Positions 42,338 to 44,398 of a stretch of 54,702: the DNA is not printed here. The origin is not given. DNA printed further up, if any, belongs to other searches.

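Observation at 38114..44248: Stand-alone YcaO clustered with a PaaK/F390-synthetase-like ligase, a B12-type radical SAM enzyme and a transglutaminase-like protein: a RiPP-like modification cluster without a known partner set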

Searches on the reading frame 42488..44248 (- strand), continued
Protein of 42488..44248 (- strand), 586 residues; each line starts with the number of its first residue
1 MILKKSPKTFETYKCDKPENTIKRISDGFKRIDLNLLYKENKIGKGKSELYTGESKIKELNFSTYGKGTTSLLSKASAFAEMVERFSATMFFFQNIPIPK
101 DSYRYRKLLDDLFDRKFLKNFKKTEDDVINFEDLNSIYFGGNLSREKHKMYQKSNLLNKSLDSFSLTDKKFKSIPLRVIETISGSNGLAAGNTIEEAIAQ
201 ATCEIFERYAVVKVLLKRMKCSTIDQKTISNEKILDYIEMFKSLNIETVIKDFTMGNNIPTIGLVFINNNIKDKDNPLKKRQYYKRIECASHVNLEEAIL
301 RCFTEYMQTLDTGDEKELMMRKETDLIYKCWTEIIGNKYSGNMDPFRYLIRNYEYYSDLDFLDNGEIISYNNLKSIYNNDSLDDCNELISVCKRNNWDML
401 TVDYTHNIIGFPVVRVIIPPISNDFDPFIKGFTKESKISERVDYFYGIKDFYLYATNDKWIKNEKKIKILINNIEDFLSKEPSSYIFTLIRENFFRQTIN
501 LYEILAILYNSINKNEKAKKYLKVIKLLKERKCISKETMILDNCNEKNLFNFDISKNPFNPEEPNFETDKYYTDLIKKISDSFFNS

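Call 14: find_related_loci(query=A1, collection=genome_contigs, flank=10000)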
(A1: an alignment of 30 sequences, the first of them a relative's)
Query A1 (586 aa) in genome_contigs; peptide patterns used: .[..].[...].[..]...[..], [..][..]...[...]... (x = any residue, [..] = any of these).
598 stretches matched a pattern (row limit reached: there are more); 504 encode a relative of the query (tblastn E <= 1e-3); the best 80 are kept; 80 distinct loci.
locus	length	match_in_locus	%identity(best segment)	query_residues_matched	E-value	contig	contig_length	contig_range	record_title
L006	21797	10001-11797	42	1-583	3e-150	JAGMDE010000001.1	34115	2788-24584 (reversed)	MAG: Thermoplasmatales archaeon isolate RS_17_39 ZL495.bin.39.fa_1, whole genome shotgun sequence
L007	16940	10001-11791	43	1-584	7e-144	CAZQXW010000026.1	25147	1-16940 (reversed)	MAG TPA_asm: uncultured Thermoplasmatales archaeon isolate SRP332253_co2_211 genome assembly, contig: NODE_1825_length_2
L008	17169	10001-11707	32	1-565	7e-75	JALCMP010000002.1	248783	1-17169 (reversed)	MAG: Bacteroidales bacterium isolate UW_MP_BACTE4_1 Ga0455783_00020, whole genome shotgun sequence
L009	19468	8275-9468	34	11-430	2e-63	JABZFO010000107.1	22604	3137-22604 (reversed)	MAG: Desulfosarcina sp. isolate Grevelingen_8MPaII_metabat2.25 scaffold_5168, whole genome shotgun sequence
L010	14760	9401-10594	33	11-429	9e-63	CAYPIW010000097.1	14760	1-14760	MAG TPA_asm: uncultured Desulfobacteraceae bacterium isolate SRP067234_co1_295 genome assembly, contig: k99_850128, whol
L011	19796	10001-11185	32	14-429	4e-62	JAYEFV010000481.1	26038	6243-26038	MAG: Thermodesulfobacteriota bacterium isolate MAG263 MAG263_481, whole genome shotgun sequence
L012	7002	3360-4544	34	14-429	7e-62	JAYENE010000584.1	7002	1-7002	MAG: Thermodesulfobacteriota bacterium isolate MAG063 MAG063_584, whole genome shotgun sequence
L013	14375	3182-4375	31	11-430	6e-61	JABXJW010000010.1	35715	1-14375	MAG: Desulfobacterales bacterium isolate CR_Bin_276 NODE_17_length_35715_cov_8.585807, whole genome shotgun sequence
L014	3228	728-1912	33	14-429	4e-61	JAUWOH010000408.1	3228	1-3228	MAG: Desulfobacteraceae bacterium isolate CSMAG_2445 CSMAG_2445_k141_604394_length_3228_cov_13.5556, whole genome shotgu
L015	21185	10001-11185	31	14-430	6e-60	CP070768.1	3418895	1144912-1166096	MAG: Desulfobacterales bacterium isolate bin239 chromosome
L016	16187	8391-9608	32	11-441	1e-59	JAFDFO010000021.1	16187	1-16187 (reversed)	MAG: Deltaproteobacteria bacterium isolate Meg22_02_Bin_40 Meg22_02_Bin_40_scaffold_3281, whole genome shotgun sequence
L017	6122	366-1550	32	14-429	3e-59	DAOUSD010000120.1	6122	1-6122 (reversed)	MAG TPA_asm: Deltaproteobacteria bacterium isolate CSMAG_537 CSMAG_537_k127_276823_length_6122_cov_48.2734, whole genome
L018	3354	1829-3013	32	14-429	4e-59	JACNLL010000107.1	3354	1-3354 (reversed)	MAG: Candidatus Desulfaltia bathyphila NIOZ-UU_NODE_40791_length_3354_cov_13.147, whole genome shotgun sequence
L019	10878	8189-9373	33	14-429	7e-59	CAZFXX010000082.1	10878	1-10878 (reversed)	MAG TPA_asm: uncultured Desulfobacteraceae bacterium isolate binchicken_co181_129 genome assembly, contig: NODE_11828_le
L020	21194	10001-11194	31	11-429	2e-58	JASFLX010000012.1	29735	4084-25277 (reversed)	MAG: Desulfobacterales bacterium isolate D0817M20remetaG_Bin_243 D0817M20remetaG_FD_scaffold_138_c1, whole genome shotgu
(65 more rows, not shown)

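Call 16: find_related_loci(query=A1, collection=metagenome_contigs, flank=10000)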
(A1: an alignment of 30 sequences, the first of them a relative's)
Query A1 (586 aa) in metagenome_contigs; peptide patterns used: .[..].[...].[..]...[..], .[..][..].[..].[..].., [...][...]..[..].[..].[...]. (x = any residue, [..] = any of these).
600 stretches matched a pattern (row limit reached: there are more); 299 encode a relative of the query (tblastn E <= 1e-3); the best 80 are kept; 80 distinct loci.
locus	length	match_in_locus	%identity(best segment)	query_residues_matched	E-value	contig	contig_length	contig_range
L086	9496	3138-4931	47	1-584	6e-168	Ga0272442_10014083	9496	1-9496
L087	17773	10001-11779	45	1-583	4e-164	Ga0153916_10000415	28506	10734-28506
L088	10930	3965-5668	46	1-583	1e-160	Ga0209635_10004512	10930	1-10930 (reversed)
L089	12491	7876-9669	44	1-583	3e-159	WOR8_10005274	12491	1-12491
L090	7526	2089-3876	43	1-584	5e-155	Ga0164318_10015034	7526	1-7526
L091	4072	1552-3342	44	1-583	2e-159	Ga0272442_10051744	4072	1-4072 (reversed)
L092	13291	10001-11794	44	1-583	5e-153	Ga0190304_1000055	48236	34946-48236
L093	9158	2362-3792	50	1-481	8e-148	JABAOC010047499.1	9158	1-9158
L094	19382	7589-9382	41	1-585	2e-145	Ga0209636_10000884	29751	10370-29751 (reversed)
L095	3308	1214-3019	43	1-583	3e-148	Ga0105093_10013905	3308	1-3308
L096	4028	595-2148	44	1-523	6e-140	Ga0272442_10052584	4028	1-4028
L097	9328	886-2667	41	1-583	3e-135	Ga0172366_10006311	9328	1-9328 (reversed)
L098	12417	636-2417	41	1-583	3e-135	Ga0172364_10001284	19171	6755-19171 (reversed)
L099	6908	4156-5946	40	1-584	1e-134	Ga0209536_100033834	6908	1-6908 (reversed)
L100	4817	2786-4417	42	1-555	6e-134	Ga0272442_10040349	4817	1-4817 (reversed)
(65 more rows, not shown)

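Call 21: search_solved_structures(query=window:42488-44248:-, max_evalue=0.01, show_alignments=1)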
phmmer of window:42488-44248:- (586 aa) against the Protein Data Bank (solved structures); distinct sequences matched with E-value up to 0.01: 5.
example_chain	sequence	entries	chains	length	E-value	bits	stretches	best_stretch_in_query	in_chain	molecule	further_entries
6pe3_A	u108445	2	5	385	2.2e-13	53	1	183-310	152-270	Uncharacterized protein MJ1094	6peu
7u58_A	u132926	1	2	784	1.6e-10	43.6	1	183-319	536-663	MusD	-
4q84_A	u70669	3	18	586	1.2e-07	34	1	167-268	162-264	Ribosomal protein S12 methylthiotransferase accessory factor YcaO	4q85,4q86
4bs9_A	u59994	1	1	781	1.4e-06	30.6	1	183-268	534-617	TRUD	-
4v1t_A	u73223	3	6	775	6.7e-06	28.3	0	184-263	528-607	LYND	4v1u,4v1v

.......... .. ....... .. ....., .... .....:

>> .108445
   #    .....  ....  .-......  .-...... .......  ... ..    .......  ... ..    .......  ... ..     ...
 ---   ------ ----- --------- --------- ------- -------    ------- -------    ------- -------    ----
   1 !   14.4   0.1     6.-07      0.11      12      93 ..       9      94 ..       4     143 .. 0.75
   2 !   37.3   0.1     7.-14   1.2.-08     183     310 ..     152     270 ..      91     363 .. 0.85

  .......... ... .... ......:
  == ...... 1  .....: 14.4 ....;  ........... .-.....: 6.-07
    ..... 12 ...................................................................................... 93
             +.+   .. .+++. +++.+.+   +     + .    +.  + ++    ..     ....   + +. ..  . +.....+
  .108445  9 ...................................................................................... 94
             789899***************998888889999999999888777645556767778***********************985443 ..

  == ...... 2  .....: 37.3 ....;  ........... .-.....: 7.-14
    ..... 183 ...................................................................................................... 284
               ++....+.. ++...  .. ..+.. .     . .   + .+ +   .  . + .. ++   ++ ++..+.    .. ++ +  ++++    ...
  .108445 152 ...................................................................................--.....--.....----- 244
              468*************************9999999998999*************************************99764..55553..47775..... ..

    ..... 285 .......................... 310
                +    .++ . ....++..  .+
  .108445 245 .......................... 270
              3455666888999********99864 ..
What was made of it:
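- Closest known: Methanogen McrA-thioglycine YcaO. Same: It is the best PDB sequence hit (6PE3, E 2e-13, call 21).
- Checked: The alignment offset in call 21 places them on E. coli YcaO N187/E199/E202/R203.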

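Call 23: search_protein_families(library=ncbifam, proteins=[L003:7223-8509:+, L003:8533-9795:+, L004:16974-18227:-, L094:9398-10711:-, L001:8422-9801:+, L094:6362-7327:+, L001:13199-14554:+, L086:1341-2738:+], max_evalue=1e-10)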
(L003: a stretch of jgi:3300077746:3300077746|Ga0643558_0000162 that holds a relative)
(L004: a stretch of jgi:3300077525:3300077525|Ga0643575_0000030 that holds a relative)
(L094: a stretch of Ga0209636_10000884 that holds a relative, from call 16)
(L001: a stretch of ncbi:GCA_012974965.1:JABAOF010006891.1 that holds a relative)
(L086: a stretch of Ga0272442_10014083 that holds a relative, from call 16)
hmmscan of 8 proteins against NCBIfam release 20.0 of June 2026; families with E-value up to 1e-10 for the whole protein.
L003:7223-8509:+ (428 aa): 9 families
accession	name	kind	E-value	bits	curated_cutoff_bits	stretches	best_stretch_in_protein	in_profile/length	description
TIGR00089.1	TIGR00089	subfamily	4.6e-69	233.3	251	2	184-405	140-362/429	MiaB/RimO family radical SAM methylthiotransferase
TIGR01578.1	MiaB-like-B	hypoth_equivalog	2.7e-55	187.8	314.7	1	3-391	1-342/421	tRNA (N(6)-L-threonylcarbamoyladenosine(37)-C(2))-methylthiotransferase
TIGR01125.1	TIGR01125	equivalog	6.7e-55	186.9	356.95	1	3-399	1-354/432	30S ribosomal protein S12 methylthiotransferase RimO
TIGR01579.1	MiaB-like-C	equivalog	2.7e-52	178.5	357.05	1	10-407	5-364/416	tRNA (N(6)-L-threonylcarbamoyladenosine(37)-C(2))-methylthiotransferase MtaB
TIGR01574.1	miaB-methiolase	equivalog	3.3e-42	145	355.3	1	187-410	148-374/437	tRNA (N6-isopentenyl adenosine(37)-C2)-methylthiotransferase MiaB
NF010916.0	PRK14336.1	equivalog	9.7e-31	106.9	606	1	189-399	130-342/418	tRNA (N6-isopentenyl adenosine(37)-C2)-methylthiotransferase MiaB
TIGR04013.1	B12_SAM_MJ_1487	hypoth_equivalog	6.8e-17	61.4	251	1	187-408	154-382/382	TIGR04013 family B12-binding domain/radical SAM domain-containing protein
TIGR04014.1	B12_SAM_MJ_0865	equivalog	1.1e-16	60.7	360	1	192-368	168-343/434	methyl-coenzyme M reductase glutamine C-methyltransferase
TIGR04479.1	bcpD_PhpK_rSAM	subfamily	2.1e-11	42.9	600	1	175-361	232-409/504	PhpK family radical SAM P-methyltransferase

L003:8533-9795:+ (420 aa): 9 families
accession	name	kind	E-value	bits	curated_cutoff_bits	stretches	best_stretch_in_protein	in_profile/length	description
TIGR00089.1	TIGR00089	subfamily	1.2e-68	231.9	251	2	173-398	139-365/429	MiaB/RimO family radical SAM methylthiotransferase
TIGR01578.1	MiaB-like-B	hypoth_equivalog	8e-61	206.1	314.7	1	7-399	1-362/421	tRNA (N(6)-L-threonylcarbamoyladenosine(37)-C(2))-methylthiotransferase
TIGR01579.1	MiaB-like-C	equivalog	2.5e-57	195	357.05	1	15-399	6-366/416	tRNA (N(6)-L-threonylcarbamoyladenosine(37)-C(2))-methylthiotransferase MtaB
TIGR01125.1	TIGR01125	equivalog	1.4e-56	192.4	356.95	1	7-390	1-355/432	30S ribosomal protein S12 methylthiotransferase RimO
TIGR01574.1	miaB-methiolase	equivalog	5.4e-41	141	355.3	1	9-408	3-382/437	tRNA (N6-isopentenyl adenosine(37)-C2)-methylthiotransferase MiaB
NF010916.0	PRK14336.1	equivalog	6e-32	110.9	606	1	177-394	128-347/418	tRNA (N6-isopentenyl adenosine(37)-C2)-methylthiotransferase MiaB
TIGR04014.1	B12_SAM_MJ_0865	equivalog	1.7e-17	63.4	360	1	65-358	61-343/434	methyl-coenzyme M reductase glutamine C-methyltransferase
TIGR04013.1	B12_SAM_MJ_1487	hypoth_equivalog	9e-13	47.8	251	1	167-350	144-332/382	TIGR04013 family B12-binding domain/radical SAM domain-containing protein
TIGR04479.1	bcpD_PhpK_rSAM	subfamily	1.9e-12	46.3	600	1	172-351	239-409/504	PhpK family radical SAM P-methyltransferase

L004:16974-18227:- (417 aa): 8 families
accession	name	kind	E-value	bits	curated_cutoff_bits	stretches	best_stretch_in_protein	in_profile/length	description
TIGR00089.1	TIGR00089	subfamily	6.4e-66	222.9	251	2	168-397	129-360/429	MiaB/RimO family radical SAM methylthiotransferase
TIGR01125.1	TIGR01125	equivalog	2.2e-56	191.8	356.95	1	14-390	9-351/432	30S ribosomal protein S12 methylthiotransferase RimO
TIGR01579.1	MiaB-like-C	equivalog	1.6e-55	189.1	357.05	1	17-401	9-364/416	tRNA (N(6)-L-threonylcarbamoyladenosine(37)-C(2))-methylthiotransferase MtaB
TIGR01578.1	MiaB-like-B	hypoth_equivalog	8.3e-55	186.2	314.7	1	6-388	2-344/421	tRNA (N(6)-L-threonylcarbamoyladenosine(37)-C(2))-methylthiotransferase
TIGR01574.1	miaB-methiolase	equivalog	4e-42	144.8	355.3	1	6-392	2-362/437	tRNA (N6-isopentenyl adenosine(37)-C2)-methylthiotransferase MiaB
NF010916.0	PRK14336.1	equivalog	1.2e-20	73.6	606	1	180-386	127-335/418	tRNA (N6-isopentenyl adenosine(37)-C2)-methylthiotransferase MiaB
TIGR04014.1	B12_SAM_MJ_0865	equivalog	1.1e-13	50.9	360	1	181-386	163-367/434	methyl-coenzyme M reductase glutamine C-methyltransferase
TIGR04013.1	B12_SAM_MJ_1487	hypoth_equivalog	3.2e-13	49.3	251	1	171-390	143-370/382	TIGR04013 family B12-binding domain/radical SAM domain-containing protein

L094:9398-10711:- (437 aa): 11 families
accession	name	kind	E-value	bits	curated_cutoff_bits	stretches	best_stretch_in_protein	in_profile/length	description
TIGR02026.1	BchE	equivalog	5e-30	104.8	481.35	1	172-401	198-429/497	magnesium-protoporphyrin IX monomethyl ester anaerobic oxidative cyclase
TIGR04013.1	B12_SAM_MJ_1487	hypoth_equivalog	4e-24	85.2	251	1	45-355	18-355/382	TIGR04013 family B12-binding domain/radical SAM domain-containing protein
TIGR03471.1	HpnJ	equivalog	7.8e-24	84.4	577.6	1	170-413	199-446/472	hopanoid biosynthesis associated radical SAM protein HpnJ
TIGR04014.1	B12_SAM_MJ_0865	equivalog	4.6e-20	71.8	360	1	85-355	57-356/434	methyl-coenzyme M reductase glutamine C-methyltransferase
NF050148.1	rSAM_ApyD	equivalog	1.8e-19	69.6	750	1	168-402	199-432/645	RiPP biosynthesis radical SAM protein ApyD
TIGR04479.1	bcpD_PhpK_rSAM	subfamily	4.3e-19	68.3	600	1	169-339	242-413/504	PhpK family radical SAM P-methyltransferase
TIGR04072.2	rSAM_ladder_B12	equivalog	2.3e-16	59.5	360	1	80-327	81-341/443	lipid biosynthesis B12-binding/radical SAM protein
TIGR04295.1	B12_rSAM_oligo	hypoth_equivalog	1.1e-15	57.3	400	1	165-356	197-383/422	TIGR04295 family B12-binding domain-containing radical SAM protein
TIGR04367.1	HpnR_B12_rSAM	equivalog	5.2e-15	54.9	650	1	171-407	189-423/490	hopanoid C-3 methylase HpnR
NF038361.1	rSAM_Sden_1168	equivalog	1.9e-14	53.1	575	1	159-363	272-479/560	Sden_1168 family B12-binding radical SAM P-methyltransferase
TIGR04385.1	B12_rSAM_cofa1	equivalog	2.7e-13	50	450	1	169-334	196-363/438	B12 lower ligand biosynthesis radical SAM protein BzaD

L001:8422-9801:+ (459 aa): 2 families
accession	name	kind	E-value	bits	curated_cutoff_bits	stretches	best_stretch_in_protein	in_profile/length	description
NF033707.1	T9SS_sortase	equivalog_domain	2.2e-20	71.9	420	1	14-317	361-647/1095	type IX secretion system sortase PorU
NF052324.1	PorU_rel_Nterm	equivalog_domain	1.6e-13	49.7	450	0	158-315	521-672/879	putative type IX secretion system sortase PorU2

L094:6362-7327:+ (321 aa): 2 families
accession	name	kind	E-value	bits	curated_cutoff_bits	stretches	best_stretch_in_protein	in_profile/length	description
NF009516.0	PRK12875.1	equivalog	1.8e-15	56.8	205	1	71-271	73-266/292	prenyltransferase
NF009523.0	PRK12884.1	equivalog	5.9e-15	55.2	269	1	18-259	3-238/279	prenyltransferase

L001:13199-14554:+ (451 aa): 20 families
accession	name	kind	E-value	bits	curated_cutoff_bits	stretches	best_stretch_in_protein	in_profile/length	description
TIGR02026.1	BchE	equivalog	5.9e-66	223.3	481.35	1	2-446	2-434/497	magnesium-protoporphyrin IX monomethyl ester anaerobic oxidative cyclase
TIGR03471.1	HpnJ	equivalog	1.2e-64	219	577.6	1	69-449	70-443/472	hopanoid biosynthesis associated radical SAM protein HpnJ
NF050148.1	rSAM_ApyD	equivalog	2e-49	168.5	750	1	27-390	25-392/645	RiPP biosynthesis radical SAM protein ApyD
NF038361.1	rSAM_Sden_1168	equivalog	2.8e-44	151.6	575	1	21-397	79-479/560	Sden_1168 family B12-binding radical SAM P-methyltransferase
TIGR04479.1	bcpD_PhpK_rSAM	subfamily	6e-41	140.4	600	1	23-378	68-418/504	PhpK family radical SAM P-methyltransferase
TIGR04072.2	rSAM_ladder_B12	equivalog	4.3e-40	137.7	360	1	23-392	14-373/443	lipid biosynthesis B12-binding/radical SAM protein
TIGR04013.1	B12_SAM_MJ_1487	hypoth_equivalog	1.8e-36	125.8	251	1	32-390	15-356/382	TIGR04013 family B12-binding domain/radical SAM domain-containing protein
TIGR03975.1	rSAM_ocin_1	subfamily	2.6e-36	125.3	281.85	1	56-365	117-426/606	RiPP maturation radical SAM C-methyltransferase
TIGR04014.1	B12_SAM_MJ_0865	equivalog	9.5e-35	120.2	360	1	59-395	30-362/434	methyl-coenzyme M reductase glutamine C-methyltransferase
TIGR04367.1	HpnR_B12_rSAM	equivalog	9.5e-35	120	650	1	27-388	22-370/490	hopanoid C-3 methylase HpnR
TIGR04385.1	B12_rSAM_cofa1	equivalog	2.2e-31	109.6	450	1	29-369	22-364/438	B12 lower ligand biosynthesis radical SAM protein BzaD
NF033712.0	B12_rSAM_KedN5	subfamily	2.4e-27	95.4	700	1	50-358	44-359/624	KedN5 family methylcobalamin-dependent radical SAM C-methyltransferase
NF033070.1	rSAM_AprD4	equivalog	3.3e-26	92.2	500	1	168-388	168-387/456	AprD4 family radical SAM diol-dehydratase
NF040542.1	rSAM_RCCLKC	equivalog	3.6e-26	92.3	450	1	36-372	22-353/423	arsinothricin biosynthesis radical SAM protein ArsL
TIGR04295.1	B12_rSAM_oligo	hypoth_equivalog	8.1e-22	77.5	400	1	28-409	26-400/422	TIGR04295 family B12-binding domain-containing radical SAM protein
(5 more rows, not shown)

L086:1341-2738:+ (465 aa): 6 families
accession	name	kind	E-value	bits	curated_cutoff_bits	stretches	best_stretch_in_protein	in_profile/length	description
NF045666.1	DVU1553_fam_AMP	equivalog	6e-44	150.5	300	1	48-363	14-331/331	DVU_1553 family AMP-dependent CoA ligase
NF053551.1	FlxY_rubin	equivalog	2.7e-42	145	520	2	208-437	162-398/424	flexirubin biosynthesis putative acyl-CoA ligase FlxY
TIGR02155.1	PA_CoA_ligase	equivalog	1.6e-32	112.5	646.3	2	207-430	160-380/422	phenylacetate--CoA ligase PaaK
NF041878.1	paak_haloarch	equivalog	6.9e-31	107.3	700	2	213-371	171-333/427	phenylacetate--CoA ligase PaaK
TIGR02304.1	aden_form_hyp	equivalog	5.1e-18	65.3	251.9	1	48-410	15-377/430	F390 synthetase-related protein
TIGR03335.1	F390_ftsA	equivalog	3.6e-15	55.6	458.7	1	61-356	18-323/445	coenzyme F390 synthetase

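Call 34: find_encoding_contigs(protein=P0002, flank=10000, max_places=2)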
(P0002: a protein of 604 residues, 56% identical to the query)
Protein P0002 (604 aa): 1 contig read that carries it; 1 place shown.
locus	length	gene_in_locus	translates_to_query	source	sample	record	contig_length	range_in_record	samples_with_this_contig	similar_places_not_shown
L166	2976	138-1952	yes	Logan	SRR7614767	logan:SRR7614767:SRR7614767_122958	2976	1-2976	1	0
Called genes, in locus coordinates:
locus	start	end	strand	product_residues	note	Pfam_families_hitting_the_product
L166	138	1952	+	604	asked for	PF02624:YcaO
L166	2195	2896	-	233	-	PF04191:PEMT (weak), PF04140:ICMT (weak)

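Call 35: find_encoding_contigs(protein=P0004, flank=10000, max_places=2)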
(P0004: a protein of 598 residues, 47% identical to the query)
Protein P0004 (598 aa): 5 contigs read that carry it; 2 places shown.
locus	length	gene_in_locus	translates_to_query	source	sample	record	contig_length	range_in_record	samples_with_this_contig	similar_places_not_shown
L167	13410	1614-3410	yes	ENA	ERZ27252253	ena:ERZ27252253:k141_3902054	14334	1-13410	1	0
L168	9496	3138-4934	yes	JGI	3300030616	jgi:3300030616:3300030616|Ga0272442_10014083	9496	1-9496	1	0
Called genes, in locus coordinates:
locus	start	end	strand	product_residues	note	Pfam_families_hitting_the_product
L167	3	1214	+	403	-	?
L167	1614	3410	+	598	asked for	PF02624:YcaO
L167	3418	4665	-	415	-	PF01841:Transglut_core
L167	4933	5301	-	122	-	-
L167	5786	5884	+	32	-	-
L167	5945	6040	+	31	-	-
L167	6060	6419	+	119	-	-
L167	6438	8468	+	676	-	PF05362:Lon_C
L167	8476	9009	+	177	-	PF00571:CBS (weak)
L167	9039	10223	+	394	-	PF00999:Na_H_Exchanger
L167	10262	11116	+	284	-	PF00571:CBS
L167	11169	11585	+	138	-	PF14464:Prok-JAB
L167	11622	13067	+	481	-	PF00324:AA_permease, PF13520:AA_permease_2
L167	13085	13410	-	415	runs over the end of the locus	?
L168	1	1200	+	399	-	?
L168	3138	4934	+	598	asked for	PF02624:YcaO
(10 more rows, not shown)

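Call 36: find_encoding_contigs(protein=P0005, flank=10000, max_places=2)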
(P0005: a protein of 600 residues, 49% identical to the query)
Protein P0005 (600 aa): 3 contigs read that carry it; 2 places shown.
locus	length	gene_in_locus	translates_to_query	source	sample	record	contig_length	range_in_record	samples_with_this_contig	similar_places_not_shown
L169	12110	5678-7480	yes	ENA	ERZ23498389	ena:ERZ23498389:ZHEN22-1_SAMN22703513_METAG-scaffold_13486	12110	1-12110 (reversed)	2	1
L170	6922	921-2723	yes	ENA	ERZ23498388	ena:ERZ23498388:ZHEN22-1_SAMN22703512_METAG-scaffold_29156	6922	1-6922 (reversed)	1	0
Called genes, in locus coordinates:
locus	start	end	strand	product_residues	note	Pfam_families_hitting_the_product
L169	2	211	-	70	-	?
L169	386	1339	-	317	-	PF04055:Radical_SAM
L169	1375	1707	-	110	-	PF02310:B12-binding (weak)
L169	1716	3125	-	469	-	PF02310:B12-binding, PF04055:Radical_SAM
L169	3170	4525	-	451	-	PF01364:Peptidase_C25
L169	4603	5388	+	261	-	PF01209:Ubie_methyltran, PF13489:Methyltransf_23, PF13847:Methyltransf_31 (weak), PF08241:Methyltransf_11, PF08242:Methyltransf_12 (faint), PF13649:Methyltransf_25 (faint)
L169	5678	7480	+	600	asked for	PF02624:YcaO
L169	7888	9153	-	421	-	PF01841:Transglut_core (weak)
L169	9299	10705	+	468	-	-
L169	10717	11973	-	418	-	PF00919:UPF0004, PF04055:Radical_SAM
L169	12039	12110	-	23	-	?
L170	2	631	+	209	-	?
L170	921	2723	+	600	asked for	PF02624:YcaO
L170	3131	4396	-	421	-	PF01841:Transglut_core (weak)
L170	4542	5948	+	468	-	-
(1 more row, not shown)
